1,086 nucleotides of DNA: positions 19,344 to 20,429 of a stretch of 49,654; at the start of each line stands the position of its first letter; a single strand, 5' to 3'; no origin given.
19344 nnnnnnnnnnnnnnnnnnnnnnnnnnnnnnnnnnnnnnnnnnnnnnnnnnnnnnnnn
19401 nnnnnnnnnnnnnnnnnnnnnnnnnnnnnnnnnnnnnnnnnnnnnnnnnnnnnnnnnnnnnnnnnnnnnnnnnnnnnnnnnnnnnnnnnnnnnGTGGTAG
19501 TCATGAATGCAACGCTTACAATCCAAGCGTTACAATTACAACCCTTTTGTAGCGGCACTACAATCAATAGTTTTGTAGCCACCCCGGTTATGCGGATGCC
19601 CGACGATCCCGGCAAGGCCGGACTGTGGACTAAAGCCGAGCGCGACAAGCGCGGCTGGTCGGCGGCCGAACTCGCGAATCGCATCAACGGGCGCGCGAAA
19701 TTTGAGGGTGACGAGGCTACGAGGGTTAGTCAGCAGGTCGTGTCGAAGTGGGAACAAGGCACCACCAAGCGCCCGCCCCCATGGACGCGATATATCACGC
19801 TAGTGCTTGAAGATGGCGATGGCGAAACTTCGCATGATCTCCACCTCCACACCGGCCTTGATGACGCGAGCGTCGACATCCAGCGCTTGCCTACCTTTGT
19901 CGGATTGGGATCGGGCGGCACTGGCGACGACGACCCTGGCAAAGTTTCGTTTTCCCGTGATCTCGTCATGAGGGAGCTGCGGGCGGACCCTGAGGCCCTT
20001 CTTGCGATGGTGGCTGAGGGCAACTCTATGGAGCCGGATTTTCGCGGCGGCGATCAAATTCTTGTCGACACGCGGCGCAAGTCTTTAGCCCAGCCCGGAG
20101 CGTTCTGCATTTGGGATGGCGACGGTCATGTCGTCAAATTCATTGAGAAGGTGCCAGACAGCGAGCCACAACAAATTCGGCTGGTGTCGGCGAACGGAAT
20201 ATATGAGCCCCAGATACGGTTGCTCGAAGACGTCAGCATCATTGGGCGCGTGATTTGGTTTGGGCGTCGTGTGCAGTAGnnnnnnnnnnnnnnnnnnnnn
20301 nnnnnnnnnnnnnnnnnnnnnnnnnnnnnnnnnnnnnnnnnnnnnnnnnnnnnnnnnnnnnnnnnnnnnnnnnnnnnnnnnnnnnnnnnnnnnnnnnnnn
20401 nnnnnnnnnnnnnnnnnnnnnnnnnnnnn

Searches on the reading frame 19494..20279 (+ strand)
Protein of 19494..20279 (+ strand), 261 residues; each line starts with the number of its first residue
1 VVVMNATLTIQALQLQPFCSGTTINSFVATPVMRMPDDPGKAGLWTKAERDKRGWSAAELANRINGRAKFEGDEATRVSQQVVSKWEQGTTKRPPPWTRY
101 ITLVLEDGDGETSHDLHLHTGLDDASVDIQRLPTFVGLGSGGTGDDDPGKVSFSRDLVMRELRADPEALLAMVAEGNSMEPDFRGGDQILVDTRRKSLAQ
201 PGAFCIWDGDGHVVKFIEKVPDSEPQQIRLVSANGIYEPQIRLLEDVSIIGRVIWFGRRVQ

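Call 39: search_protein_families(library=pfam, max_evalue=0.01, proteins=[window:19494-20279:+])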
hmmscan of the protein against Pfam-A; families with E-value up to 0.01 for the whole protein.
window:19494-20279:+ (261 aa): 3 families
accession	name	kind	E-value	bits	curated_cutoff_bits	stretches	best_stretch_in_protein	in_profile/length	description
PF00717.28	Peptidase_S24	-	5.5e-12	45.9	23.3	1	141-254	11-116/116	Peptidase S24-like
PF01381.28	HTH_3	-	0.00019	21.9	23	0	74-92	17-34/55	Helix-turn-helix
PF13560.12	HTH_31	-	0.00084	20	27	1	49-97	9-45/64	Helix-turn-helix domain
